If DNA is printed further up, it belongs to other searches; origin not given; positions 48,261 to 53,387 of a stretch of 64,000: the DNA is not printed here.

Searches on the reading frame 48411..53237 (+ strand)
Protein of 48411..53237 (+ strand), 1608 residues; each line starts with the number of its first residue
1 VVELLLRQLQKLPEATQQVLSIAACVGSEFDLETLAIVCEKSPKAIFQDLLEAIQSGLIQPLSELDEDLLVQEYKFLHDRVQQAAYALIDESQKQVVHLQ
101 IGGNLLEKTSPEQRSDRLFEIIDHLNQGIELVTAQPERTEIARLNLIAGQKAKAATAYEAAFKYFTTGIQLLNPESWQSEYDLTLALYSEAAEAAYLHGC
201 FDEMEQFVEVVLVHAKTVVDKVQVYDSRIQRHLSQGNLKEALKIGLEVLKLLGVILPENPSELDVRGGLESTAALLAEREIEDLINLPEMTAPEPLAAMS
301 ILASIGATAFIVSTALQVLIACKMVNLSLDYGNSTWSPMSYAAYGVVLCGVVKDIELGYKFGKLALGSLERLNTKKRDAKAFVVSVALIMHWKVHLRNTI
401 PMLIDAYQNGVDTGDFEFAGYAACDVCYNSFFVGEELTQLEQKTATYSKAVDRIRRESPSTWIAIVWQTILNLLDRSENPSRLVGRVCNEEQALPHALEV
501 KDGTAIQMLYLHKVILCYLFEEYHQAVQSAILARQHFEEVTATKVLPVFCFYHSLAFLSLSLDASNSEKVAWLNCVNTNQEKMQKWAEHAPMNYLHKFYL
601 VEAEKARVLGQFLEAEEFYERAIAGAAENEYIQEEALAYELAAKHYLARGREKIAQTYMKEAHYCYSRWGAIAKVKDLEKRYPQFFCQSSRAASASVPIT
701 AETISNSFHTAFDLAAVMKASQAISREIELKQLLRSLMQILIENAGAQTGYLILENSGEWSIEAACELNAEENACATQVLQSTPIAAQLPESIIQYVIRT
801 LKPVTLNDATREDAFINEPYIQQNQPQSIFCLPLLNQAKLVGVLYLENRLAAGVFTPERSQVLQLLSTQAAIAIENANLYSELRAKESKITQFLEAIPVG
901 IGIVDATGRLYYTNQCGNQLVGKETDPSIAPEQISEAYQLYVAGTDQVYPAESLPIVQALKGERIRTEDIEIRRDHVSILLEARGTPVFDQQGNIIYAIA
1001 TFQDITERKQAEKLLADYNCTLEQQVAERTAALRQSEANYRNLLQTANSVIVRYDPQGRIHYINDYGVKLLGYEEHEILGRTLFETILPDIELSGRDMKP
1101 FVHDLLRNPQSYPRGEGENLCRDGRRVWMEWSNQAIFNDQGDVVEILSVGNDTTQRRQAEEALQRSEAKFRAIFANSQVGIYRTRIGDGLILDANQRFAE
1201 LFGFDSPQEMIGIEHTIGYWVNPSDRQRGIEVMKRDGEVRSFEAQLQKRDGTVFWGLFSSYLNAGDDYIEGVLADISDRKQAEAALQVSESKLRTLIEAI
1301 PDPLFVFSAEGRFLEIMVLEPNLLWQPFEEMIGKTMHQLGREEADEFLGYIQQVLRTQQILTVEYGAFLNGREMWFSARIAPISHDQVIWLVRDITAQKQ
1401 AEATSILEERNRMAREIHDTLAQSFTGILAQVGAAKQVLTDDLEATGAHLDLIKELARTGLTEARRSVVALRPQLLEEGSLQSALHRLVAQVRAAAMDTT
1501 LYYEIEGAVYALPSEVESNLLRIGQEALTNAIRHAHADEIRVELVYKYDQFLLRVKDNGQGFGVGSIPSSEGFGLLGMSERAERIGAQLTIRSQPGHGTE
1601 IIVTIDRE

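Call 14: search_protein_families(library=pfam, proteins=[window:48411-53237:+], max_evalue=0.001)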
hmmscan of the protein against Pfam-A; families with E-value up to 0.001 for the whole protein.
window:48411-53237:+ (1608 aa): 12 families
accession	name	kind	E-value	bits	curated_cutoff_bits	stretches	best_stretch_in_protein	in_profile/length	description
PF08448.16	PAS_4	-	7.8e-34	116.7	23.1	3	1298-1399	2-109/110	PAS fold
PF13426.13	PAS_9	-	2.2e-32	111.8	27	3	1188-1278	10-103/103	PAS domain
PF00989.32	PAS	-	9.3e-29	100.2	22.6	3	1039-1152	2-112/113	PAS fold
PF13188.13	PAS_8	-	2.3e-20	72.2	21.8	2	1168-1212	1-44/65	PAS domain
PF07730.19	HisKA_3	-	4.1e-17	62.9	24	1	1409-1475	1-67/68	Histidine kinase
PF13185.12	GAF_2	-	9.5e-16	58.7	28.6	1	729-875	3-136/136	GAF domain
PF01590.32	GAF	-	2.4e-15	57.7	22.4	1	730-874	2-133/133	GAF domain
PF02518.31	HATPase_c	-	1e-13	52.1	26.4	1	1517-1607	3-109/111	Histidine kinase-, DNA gyrase B-, and HSP90-like ATPase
PF08447.18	PAS_3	-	4.2e-13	49.8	25.6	1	1062-1149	3-88/89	PAS fold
PF13581.12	HATPase_c_2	-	5.7e-06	26.8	27.4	1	1512-1570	24-87/127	Histidine kinase-like ATPase domain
PF13492.12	GAF_3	-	2.7e-05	25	27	1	795-876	58-129/129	GAF domain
PF12860.13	PAS_7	-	4e-05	24.2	27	0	894-1012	1-114/115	PAS fold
